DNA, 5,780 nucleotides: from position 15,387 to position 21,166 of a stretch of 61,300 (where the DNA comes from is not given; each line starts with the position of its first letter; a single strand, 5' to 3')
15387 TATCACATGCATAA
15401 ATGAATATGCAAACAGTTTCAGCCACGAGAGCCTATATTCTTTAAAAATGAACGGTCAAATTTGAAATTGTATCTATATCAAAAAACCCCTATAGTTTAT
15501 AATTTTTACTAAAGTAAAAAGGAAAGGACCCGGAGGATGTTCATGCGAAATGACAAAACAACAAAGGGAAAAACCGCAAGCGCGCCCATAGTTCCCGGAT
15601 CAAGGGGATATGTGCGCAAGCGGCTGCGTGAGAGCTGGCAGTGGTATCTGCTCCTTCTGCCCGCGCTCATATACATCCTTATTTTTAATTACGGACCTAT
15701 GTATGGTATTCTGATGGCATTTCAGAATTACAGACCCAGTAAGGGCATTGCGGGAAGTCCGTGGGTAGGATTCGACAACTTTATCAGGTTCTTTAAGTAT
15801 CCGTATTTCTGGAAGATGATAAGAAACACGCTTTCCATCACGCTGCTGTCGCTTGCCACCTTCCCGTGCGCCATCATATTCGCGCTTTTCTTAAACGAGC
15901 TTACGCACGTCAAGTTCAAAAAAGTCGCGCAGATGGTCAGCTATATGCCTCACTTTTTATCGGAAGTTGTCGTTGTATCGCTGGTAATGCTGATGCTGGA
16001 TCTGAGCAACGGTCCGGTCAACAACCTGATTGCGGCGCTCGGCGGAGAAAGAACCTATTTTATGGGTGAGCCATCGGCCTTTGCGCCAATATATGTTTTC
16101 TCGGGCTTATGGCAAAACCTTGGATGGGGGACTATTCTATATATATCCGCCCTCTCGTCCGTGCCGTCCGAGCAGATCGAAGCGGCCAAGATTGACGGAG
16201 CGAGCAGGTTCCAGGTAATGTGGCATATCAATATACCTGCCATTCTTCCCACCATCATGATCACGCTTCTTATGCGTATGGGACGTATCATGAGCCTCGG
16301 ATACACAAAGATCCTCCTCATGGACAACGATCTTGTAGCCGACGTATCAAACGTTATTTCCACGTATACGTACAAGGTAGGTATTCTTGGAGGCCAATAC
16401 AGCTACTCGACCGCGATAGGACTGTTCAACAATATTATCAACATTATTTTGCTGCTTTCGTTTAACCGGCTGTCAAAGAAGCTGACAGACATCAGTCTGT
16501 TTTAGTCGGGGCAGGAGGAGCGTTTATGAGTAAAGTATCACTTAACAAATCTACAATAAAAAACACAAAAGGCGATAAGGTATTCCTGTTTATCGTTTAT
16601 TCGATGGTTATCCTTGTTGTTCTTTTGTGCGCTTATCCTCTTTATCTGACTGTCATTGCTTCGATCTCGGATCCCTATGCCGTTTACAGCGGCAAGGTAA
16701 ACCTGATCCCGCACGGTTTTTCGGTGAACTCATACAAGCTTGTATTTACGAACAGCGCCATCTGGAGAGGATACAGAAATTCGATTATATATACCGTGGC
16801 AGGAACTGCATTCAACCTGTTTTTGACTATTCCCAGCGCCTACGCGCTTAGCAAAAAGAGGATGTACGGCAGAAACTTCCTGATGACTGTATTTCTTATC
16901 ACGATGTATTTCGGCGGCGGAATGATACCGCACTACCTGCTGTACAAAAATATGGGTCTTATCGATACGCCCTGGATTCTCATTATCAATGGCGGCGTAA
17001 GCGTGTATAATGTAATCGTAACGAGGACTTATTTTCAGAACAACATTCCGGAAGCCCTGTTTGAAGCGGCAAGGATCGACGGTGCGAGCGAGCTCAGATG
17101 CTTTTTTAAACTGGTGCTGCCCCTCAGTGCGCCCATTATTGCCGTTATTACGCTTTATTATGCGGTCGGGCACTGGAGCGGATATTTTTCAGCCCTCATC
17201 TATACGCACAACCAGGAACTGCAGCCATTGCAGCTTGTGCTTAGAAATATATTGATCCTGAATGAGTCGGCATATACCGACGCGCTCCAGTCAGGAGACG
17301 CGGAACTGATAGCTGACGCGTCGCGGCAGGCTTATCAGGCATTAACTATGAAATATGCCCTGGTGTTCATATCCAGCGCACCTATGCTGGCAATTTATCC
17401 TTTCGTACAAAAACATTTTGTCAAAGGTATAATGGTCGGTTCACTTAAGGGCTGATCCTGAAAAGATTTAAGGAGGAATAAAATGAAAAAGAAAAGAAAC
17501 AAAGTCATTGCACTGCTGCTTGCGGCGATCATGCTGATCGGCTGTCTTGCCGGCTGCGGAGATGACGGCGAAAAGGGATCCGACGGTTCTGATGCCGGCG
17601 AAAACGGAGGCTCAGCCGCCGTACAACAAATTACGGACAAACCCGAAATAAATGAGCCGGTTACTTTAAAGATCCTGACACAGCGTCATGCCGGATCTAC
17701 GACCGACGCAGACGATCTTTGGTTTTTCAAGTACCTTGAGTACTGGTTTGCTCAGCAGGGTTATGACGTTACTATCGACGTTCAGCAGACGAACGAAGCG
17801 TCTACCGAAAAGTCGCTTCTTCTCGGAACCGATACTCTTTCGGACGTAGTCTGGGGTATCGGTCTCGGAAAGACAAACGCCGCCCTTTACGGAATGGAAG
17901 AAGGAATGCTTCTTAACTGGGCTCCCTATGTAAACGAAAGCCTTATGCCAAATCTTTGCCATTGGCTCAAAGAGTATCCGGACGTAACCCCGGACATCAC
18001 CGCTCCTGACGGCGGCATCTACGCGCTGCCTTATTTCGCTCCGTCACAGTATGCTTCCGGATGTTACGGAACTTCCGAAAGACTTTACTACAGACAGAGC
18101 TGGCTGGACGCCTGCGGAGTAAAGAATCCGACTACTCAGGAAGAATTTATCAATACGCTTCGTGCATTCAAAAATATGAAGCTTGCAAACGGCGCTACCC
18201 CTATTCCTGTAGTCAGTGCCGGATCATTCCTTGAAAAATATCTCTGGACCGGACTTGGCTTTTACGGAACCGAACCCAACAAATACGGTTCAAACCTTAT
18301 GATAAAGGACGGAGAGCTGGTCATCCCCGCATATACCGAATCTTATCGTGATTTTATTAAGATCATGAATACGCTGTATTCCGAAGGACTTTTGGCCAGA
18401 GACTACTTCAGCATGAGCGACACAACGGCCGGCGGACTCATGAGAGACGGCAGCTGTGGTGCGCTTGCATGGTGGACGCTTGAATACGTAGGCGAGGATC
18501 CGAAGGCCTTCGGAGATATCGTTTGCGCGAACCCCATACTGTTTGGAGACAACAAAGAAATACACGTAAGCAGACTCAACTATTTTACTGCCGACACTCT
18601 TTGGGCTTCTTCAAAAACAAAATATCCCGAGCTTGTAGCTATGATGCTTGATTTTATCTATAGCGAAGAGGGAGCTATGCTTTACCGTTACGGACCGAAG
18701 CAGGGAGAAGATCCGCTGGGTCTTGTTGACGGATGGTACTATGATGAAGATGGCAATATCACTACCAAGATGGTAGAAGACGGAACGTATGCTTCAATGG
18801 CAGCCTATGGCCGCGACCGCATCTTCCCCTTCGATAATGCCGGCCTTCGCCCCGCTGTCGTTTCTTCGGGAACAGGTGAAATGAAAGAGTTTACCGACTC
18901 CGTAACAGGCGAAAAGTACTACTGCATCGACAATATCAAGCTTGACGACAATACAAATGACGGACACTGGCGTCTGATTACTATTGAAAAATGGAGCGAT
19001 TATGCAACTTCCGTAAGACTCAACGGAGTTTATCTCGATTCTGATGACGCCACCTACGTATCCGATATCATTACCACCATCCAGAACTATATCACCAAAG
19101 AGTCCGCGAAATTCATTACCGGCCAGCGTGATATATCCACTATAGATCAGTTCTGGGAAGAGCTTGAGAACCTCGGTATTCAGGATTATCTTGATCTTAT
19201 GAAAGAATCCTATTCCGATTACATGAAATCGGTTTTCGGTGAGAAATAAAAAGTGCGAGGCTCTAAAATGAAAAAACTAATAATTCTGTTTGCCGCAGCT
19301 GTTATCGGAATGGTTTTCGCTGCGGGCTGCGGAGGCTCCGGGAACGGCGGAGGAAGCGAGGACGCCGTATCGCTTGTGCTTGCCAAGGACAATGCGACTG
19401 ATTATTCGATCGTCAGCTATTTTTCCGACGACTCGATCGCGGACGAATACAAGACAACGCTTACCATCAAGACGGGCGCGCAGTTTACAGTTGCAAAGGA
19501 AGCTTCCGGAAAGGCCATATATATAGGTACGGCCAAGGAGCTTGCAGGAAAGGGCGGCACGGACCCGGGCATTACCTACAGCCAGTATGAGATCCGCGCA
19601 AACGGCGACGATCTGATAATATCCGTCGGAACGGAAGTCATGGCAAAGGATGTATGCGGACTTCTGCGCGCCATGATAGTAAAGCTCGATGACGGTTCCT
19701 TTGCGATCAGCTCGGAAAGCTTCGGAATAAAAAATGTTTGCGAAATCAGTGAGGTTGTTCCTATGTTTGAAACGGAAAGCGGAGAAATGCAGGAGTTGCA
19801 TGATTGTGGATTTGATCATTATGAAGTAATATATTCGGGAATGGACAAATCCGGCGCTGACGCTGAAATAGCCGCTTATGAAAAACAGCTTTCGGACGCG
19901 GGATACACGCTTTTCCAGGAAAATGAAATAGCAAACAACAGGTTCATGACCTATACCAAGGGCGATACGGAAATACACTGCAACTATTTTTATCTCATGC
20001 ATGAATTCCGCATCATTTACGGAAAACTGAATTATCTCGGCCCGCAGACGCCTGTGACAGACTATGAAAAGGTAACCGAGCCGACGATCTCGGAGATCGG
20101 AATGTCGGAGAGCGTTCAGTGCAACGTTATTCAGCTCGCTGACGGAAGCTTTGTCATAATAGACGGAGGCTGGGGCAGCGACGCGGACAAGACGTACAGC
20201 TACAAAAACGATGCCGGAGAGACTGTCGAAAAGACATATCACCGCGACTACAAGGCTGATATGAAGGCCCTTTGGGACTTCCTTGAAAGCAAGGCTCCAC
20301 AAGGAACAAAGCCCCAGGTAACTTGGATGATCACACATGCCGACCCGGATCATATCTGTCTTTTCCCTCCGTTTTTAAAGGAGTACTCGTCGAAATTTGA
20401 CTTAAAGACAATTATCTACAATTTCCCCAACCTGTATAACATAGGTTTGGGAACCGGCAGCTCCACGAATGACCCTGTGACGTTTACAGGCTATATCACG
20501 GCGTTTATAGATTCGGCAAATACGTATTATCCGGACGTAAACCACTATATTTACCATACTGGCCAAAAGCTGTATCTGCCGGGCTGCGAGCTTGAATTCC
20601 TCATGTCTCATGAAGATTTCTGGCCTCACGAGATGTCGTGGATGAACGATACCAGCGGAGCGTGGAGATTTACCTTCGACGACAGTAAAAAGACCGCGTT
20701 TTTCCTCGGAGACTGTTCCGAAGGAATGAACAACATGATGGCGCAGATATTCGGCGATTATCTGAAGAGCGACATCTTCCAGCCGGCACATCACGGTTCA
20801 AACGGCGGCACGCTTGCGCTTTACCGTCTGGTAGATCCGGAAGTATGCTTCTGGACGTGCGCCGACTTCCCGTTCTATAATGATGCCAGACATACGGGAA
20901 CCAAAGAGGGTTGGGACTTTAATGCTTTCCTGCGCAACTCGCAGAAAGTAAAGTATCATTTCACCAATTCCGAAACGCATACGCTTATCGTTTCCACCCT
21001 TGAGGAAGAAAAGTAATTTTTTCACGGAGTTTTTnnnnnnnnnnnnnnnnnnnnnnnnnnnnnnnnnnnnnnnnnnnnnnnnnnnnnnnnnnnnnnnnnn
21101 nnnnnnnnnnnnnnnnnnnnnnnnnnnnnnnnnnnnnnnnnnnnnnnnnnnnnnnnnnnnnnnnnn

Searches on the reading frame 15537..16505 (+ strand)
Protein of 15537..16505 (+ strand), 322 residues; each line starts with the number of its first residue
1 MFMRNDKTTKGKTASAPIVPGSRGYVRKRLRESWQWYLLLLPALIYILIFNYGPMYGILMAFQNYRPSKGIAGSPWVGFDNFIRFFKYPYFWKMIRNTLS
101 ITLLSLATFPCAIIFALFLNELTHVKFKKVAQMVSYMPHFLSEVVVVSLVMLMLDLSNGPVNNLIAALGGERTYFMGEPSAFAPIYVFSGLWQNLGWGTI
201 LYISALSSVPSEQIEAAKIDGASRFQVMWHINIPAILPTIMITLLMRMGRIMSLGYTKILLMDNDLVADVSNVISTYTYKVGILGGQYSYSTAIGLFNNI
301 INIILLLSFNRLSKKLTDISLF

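Call 12: search_protein_families(library=pfam, proteins=[window:15537-16505:+], max_evalue=0.001)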
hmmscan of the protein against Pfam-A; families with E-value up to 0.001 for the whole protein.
window:15537-16505:+ (322 aa): 1 family
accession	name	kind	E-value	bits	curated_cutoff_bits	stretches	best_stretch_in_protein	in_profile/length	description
PF00528.27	BPD_transp_1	-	1.1e-16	61.5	26.4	1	110-316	3-182/184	Binding-protein-dependent transport system inner membrane component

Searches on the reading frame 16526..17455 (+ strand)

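Call 12: search_protein_families(library=pfam, proteins=[window:16526-17455:+], max_evalue=0.001)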
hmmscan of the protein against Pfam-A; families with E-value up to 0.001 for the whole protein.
window:16526-17455:+ (309 aa): 1 family
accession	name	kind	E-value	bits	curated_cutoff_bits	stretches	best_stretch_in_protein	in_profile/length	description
PF00528.27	BPD_transp_1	-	2e-12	47.7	26.4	1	81-300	8-180/184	Binding-protein-dependent transport system inner membrane component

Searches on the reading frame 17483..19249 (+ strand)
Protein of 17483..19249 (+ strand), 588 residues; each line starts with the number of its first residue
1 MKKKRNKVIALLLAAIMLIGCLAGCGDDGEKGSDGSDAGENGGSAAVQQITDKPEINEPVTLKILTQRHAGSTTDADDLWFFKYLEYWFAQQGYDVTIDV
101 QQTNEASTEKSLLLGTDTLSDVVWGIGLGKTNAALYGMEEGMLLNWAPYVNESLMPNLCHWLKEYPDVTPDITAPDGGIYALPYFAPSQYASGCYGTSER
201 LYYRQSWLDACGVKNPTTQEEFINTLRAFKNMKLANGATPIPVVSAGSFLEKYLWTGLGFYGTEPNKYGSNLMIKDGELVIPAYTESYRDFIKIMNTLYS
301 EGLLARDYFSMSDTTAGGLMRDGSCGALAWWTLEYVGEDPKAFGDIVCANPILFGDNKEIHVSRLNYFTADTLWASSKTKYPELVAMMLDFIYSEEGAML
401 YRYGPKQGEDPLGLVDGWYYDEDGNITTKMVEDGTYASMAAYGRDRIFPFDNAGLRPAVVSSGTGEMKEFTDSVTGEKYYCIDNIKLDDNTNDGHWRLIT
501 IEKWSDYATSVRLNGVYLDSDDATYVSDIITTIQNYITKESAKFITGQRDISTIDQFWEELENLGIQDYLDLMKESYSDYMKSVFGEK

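Call 12: search_protein_families(library=pfam, proteins=[window:17483-19249:+], max_evalue=0.001)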
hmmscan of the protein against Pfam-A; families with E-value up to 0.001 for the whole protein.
window:17483-19249:+ (588 aa): 0 families

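Call 38: search_protein_families(library=ncbifam, proteins=[window:17483-19249:+], max_evalue=0.1)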
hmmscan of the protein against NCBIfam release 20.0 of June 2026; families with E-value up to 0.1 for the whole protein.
window:17483-19249:+ (588 aa): 2 families
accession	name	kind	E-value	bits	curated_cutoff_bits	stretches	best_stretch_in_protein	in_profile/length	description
NF053532.1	lipo_SCO4651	subfamily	0.0017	18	65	1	8-67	2-65/277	SCO4651 family lipoprotein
NF058595.1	invert_tail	domain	0.086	13.2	37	0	3-39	48-85/113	lipo-invert putative C-terminal anchoring domain-containing protein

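Call 50: search_solved_structures(query=window:17483-19249:+, max_evalue=1)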
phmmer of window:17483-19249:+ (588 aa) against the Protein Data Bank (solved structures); distinct sequences matched with E-value up to 1: 20.
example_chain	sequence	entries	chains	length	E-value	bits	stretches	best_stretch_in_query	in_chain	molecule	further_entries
5g62_A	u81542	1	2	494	1.1e-21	80.4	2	61-401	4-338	ABC TRANSPORTER, SUBSTRATE-BINDING PROTEIN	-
5g5y_A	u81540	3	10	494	2.4e-21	79.3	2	61-403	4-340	ABC TRANSPORTER, SUBSTRATE-BINDING PROTEIN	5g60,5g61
5g5z_A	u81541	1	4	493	2.5e-21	79.3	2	61-403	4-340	ABC TRANSPORTER, SUBSTRATE-BINDING PROTEIN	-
3vlu_A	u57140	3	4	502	1.9e-16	63.2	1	107-312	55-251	AlgQ1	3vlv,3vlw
1y3n_A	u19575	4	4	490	1.9e-16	63.1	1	107-312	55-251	AlgQ1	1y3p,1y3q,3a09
5xs8_A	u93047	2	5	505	8.1e-16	61.1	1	136-417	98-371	Extracellular solute-binding protein family 1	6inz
5gx8_A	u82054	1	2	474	2.5e-15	59.4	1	136-417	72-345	Extracellular solute-binding protein family 1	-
5gub_A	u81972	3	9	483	2.7e-15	59.3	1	136-417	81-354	Extracellular solute-binding protein family 1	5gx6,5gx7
6jhx_A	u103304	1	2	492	2.3e-13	52.9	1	104-327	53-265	AlgQ2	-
1j1n_A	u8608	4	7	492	3.8e-13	52.2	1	104-327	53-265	AlgQ2 | Macromolecule-Binding Periplasmic Protein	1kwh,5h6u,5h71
4tqu_Q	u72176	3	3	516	4.2e-13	52.1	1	104-327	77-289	AlgQ2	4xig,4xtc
6fth_A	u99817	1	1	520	1.5e-12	50.3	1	154-323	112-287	Extracellular solute-binding protein, family 1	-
3omb_A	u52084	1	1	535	2e-08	36.6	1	109-315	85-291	Extracellular solute-binding protein, family 1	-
7qth_A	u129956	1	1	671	0.00094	21.2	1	6-47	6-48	Extracellular iron oxide respiratory system surface decaheme cytochrome c component MtrC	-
7o7g_A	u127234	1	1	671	0.00095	21.2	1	6-47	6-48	Extracellular iron oxide respiratory system surface decaheme cytochrome c component MtrC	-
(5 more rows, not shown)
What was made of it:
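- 15537..19249 (+): ABC importer: two permeases (15537-16505 and 16526-17455) and a lipoprotein oligosaccharide-binding protein (17483-19249). The binding protein hits FusA (5g62, E 1e-21), AlgQ1/2 and Smon0123 (call 50).
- The binding protein resembles AlgQ1/2 and the unsaturated-GAG binder Smon0123 (call 50).
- Tried and rejected: It is an AlgQ/FusA-type binding protein (call 50).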

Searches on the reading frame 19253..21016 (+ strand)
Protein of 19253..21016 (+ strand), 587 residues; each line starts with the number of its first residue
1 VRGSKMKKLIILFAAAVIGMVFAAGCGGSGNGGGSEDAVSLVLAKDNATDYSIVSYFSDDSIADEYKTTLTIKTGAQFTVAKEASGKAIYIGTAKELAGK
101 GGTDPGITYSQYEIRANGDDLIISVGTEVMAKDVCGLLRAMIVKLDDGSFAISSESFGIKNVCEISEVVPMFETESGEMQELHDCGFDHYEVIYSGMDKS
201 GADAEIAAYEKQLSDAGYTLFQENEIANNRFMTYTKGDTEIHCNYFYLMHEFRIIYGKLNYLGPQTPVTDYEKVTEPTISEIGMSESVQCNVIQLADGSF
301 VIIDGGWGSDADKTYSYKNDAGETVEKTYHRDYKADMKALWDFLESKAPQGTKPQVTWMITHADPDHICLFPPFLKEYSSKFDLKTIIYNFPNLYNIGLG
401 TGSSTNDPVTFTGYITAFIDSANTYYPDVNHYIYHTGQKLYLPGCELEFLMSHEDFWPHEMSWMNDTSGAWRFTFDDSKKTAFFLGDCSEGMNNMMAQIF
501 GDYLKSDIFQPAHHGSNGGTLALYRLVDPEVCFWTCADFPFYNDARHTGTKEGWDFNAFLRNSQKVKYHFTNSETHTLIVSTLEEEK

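Call 12: search_protein_families(library=pfam, proteins=[window:19253-21016:+], max_evalue=0.001)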
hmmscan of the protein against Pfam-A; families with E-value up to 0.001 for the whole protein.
window:19253-21016:+ (587 aa): 0 families

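Call 38: search_protein_families(library=ncbifam, proteins=[window:19253-21016:+], max_evalue=0.1)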
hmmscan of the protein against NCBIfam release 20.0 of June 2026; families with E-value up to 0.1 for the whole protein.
window:19253-21016:+ (587 aa): 3 families
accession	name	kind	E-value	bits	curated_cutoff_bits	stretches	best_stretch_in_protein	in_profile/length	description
NF008580.0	PRK11539.1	equivalog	0.00067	18.1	969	1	454-537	608-692/758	ComEC family protein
TIGR00361.1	ComEC_Rec2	equivalog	0.0015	16.8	190.05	1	454-532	550-628/663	DNA internalization-related competence protein ComEC/Rec2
NF058524.1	6A-MBL_enzyme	equivalog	0.092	11.9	220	0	348-375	48-77/346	anti-phage 6A-MBL system MBL-fold protein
